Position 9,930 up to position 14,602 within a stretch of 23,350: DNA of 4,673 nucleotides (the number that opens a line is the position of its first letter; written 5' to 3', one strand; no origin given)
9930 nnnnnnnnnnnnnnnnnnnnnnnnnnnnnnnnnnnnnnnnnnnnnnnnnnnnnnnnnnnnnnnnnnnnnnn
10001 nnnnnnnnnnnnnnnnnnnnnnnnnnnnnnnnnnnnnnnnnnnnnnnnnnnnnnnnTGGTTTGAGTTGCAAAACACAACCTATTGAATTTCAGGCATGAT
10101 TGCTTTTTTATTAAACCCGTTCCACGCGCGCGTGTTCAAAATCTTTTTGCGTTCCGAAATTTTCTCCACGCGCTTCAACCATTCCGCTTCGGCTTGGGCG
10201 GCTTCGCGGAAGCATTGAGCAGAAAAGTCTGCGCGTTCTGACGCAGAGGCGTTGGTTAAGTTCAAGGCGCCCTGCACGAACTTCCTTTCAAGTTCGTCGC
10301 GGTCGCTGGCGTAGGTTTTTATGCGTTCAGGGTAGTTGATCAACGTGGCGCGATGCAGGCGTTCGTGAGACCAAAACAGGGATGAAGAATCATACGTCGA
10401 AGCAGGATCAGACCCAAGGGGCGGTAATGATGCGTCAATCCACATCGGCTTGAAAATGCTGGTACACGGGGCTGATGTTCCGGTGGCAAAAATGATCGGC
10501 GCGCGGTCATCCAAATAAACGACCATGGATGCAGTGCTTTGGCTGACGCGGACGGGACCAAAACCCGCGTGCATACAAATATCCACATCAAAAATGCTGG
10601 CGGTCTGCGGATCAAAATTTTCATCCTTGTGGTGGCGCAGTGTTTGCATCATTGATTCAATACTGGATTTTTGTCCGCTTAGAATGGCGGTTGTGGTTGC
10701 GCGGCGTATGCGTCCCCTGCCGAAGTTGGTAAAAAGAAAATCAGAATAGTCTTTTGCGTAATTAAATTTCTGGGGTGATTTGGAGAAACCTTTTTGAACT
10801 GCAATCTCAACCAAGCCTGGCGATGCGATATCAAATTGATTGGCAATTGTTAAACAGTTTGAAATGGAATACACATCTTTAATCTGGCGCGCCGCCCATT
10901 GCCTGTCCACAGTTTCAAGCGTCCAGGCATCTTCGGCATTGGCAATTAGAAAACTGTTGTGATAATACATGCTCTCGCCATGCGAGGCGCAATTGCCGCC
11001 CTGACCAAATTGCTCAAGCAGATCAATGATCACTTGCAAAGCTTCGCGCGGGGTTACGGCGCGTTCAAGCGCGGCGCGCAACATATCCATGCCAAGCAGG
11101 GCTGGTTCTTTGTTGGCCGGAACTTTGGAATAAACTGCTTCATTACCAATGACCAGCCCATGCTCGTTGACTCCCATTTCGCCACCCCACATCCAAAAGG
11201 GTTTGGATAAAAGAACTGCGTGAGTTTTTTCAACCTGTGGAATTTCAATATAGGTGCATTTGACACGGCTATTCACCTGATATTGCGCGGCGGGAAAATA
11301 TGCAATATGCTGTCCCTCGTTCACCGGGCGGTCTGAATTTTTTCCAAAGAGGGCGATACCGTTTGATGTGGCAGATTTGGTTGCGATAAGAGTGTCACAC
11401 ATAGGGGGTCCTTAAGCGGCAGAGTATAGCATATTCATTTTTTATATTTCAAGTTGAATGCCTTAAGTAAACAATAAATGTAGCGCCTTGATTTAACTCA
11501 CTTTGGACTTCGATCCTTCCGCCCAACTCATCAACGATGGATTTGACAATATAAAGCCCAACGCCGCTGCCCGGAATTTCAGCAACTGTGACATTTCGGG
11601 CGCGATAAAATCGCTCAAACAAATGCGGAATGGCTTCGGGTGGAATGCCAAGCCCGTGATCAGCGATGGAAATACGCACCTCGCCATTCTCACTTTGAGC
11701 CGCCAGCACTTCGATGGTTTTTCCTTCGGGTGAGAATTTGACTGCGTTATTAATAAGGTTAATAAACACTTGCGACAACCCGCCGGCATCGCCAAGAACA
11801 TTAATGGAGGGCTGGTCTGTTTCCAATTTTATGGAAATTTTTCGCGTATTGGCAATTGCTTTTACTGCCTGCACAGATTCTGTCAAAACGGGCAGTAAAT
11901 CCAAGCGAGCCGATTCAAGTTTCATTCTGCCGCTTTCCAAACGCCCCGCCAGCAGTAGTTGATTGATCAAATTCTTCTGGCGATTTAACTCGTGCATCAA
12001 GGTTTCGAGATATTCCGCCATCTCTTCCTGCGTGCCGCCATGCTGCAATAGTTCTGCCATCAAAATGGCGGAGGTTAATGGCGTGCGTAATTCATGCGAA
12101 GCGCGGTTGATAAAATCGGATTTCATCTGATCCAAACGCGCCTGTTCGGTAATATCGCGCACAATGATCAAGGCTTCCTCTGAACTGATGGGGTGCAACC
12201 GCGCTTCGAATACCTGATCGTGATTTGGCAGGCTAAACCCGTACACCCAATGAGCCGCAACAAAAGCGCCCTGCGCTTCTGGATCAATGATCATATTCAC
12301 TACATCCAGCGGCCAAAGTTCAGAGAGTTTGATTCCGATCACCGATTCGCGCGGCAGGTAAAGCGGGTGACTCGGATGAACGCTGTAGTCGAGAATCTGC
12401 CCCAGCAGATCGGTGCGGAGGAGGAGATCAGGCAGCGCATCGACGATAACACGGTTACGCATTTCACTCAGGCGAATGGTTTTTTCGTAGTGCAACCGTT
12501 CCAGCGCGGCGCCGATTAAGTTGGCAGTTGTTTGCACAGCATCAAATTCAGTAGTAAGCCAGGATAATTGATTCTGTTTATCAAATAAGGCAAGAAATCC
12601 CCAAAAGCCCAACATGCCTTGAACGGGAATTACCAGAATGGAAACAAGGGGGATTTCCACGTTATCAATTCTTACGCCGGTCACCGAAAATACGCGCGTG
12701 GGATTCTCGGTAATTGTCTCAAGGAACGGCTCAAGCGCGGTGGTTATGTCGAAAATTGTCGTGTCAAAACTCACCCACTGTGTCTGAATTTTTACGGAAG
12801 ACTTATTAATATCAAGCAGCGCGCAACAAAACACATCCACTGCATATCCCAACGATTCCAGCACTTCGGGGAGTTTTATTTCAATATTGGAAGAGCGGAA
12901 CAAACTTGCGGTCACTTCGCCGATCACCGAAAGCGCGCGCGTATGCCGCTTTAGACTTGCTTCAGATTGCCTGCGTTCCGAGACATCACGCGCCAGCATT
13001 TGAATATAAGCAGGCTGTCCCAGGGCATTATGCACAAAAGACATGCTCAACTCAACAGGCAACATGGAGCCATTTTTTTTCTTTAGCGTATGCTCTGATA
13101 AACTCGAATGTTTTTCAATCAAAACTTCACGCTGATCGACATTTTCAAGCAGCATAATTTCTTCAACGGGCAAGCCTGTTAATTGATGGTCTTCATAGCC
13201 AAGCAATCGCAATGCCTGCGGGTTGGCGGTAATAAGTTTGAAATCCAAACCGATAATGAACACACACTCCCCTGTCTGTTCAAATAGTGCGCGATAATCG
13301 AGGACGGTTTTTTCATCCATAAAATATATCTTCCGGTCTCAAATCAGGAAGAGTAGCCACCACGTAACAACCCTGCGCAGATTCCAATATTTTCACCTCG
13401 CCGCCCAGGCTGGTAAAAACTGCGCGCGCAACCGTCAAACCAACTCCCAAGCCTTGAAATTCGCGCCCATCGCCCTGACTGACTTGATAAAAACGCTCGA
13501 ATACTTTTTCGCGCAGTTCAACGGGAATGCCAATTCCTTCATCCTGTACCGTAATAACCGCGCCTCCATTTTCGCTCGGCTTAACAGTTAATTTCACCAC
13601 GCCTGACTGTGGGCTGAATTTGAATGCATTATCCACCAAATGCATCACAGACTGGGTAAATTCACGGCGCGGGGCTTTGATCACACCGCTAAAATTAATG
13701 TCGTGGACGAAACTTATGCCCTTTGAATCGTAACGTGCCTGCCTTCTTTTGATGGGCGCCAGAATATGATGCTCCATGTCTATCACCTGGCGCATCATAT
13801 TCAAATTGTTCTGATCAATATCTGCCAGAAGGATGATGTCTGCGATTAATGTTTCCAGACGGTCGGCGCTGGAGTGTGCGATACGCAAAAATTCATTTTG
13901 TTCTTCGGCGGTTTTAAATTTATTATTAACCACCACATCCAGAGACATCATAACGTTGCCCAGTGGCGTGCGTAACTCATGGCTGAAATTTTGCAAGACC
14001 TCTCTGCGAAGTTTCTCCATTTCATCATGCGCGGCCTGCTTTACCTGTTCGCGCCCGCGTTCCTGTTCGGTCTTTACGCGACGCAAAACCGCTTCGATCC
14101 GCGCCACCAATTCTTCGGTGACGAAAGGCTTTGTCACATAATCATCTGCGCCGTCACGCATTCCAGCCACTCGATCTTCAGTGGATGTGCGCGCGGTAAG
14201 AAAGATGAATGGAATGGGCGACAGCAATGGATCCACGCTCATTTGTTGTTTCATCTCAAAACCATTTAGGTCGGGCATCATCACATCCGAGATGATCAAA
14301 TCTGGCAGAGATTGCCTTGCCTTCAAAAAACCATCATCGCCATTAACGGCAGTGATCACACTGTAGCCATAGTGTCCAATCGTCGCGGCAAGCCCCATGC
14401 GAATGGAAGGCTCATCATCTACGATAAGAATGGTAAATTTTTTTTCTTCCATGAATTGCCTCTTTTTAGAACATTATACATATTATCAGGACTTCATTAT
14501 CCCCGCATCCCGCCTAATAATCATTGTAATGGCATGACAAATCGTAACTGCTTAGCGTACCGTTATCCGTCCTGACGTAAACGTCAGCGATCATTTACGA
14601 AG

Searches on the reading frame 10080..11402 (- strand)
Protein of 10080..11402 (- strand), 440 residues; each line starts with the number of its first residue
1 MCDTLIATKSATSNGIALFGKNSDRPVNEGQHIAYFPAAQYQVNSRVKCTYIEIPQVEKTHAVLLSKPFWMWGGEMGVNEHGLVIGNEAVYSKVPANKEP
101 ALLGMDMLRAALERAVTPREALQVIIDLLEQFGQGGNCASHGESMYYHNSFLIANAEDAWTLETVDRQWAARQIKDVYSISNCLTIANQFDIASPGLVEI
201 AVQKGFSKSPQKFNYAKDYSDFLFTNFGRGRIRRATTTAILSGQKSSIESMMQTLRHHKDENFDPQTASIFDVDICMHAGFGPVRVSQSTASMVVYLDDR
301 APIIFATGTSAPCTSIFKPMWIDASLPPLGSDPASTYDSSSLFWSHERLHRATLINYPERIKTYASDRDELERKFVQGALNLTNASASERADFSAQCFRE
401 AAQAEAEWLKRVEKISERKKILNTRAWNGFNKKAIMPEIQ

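Call 76: search_protein_families(library=pfam, proteins=[window:10080-11402:-], max_evalue=0.00001)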
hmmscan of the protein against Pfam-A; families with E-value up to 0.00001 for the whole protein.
window:10080-11402:- (440 aa): 1 family
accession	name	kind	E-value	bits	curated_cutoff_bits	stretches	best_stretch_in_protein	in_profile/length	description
PF03577.20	Peptidase_C69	-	4.9e-08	32.8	23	1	2-220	2-231/402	Peptidase family C69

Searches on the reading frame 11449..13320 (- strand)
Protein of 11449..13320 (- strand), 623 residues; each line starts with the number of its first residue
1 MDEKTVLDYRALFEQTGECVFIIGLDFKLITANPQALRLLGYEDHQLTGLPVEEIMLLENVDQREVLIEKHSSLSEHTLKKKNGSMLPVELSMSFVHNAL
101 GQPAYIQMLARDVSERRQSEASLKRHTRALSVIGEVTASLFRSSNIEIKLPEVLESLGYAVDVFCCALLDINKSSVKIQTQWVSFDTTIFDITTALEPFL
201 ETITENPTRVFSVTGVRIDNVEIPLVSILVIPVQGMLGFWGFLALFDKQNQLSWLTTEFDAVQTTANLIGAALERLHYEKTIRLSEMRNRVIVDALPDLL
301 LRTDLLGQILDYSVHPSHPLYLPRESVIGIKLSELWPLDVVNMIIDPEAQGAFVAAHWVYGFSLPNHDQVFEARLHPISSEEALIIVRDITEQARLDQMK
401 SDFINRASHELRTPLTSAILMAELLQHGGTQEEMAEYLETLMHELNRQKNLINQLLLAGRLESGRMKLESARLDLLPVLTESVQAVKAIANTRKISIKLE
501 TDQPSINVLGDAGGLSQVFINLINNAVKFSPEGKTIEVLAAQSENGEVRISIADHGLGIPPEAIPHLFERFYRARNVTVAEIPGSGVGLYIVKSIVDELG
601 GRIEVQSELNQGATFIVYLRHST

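Call 76: search_protein_families(library=pfam, proteins=[window:11449-13320:-], max_evalue=0.00001)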
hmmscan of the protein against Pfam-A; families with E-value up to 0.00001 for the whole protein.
window:11449-13320:- (623 aa): 7 families
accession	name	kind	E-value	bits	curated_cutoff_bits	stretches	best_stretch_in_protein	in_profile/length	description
PF02518.31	HATPase_c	-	6.2e-28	97.9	26.4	1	510-621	1-109/111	Histidine kinase-, DNA gyrase B-, and HSP90-like ATPase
PF00512.31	HisKA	-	1.5e-16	60.6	26.9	1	399-464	1-66/66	His Kinase A (phospho-acceptor) domain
PF08448.16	PAS_4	-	3e-14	53.6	23.1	1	13-118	1-110/110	PAS fold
PF13426.13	PAS_9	-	1.1e-11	45.3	27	1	18-115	2-103/103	PAS domain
PF13188.13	PAS_8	-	1.2e-06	28.6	21.8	0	9-53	3-44/65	PAS domain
PF13581.12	HATPase_c_2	-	5e-06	27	27.4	1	519-602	40-113/127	Histidine kinase-like ATPase domain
PF00989.32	PAS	-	6e-06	26.7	22.6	0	8-113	2-113/113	PAS fold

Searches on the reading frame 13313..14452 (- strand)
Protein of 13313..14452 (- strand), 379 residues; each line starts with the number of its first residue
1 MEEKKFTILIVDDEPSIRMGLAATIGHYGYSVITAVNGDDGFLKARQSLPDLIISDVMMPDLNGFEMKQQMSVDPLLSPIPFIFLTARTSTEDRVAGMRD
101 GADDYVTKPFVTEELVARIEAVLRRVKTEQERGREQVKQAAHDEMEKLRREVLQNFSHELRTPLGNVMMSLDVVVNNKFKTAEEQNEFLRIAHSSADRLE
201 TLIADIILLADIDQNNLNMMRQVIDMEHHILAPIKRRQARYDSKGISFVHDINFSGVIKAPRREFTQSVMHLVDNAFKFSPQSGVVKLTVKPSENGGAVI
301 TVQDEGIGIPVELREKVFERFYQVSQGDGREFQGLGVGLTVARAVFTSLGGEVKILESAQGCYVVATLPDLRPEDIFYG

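Call 76: search_protein_families(library=pfam, proteins=[window:13313-14452:-], max_evalue=0.00001)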
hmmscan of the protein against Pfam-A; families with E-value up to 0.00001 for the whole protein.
window:13313-14452:- (379 aa): 3 families
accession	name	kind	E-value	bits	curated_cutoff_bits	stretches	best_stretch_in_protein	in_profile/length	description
PF00072.30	Response_reg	-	2.1e-25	89.5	30.2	1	8-120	1-111/111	Response regulator receiver domain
PF02518.31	HATPase_c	-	8.7e-22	78.1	26.4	1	265-370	6-109/111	Histidine kinase-, DNA gyrase B-, and HSP90-like ATPase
PF00512.31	HisKA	-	3.6e-14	53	26.9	1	149-214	2-65/66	His Kinase A (phospho-acceptor) domain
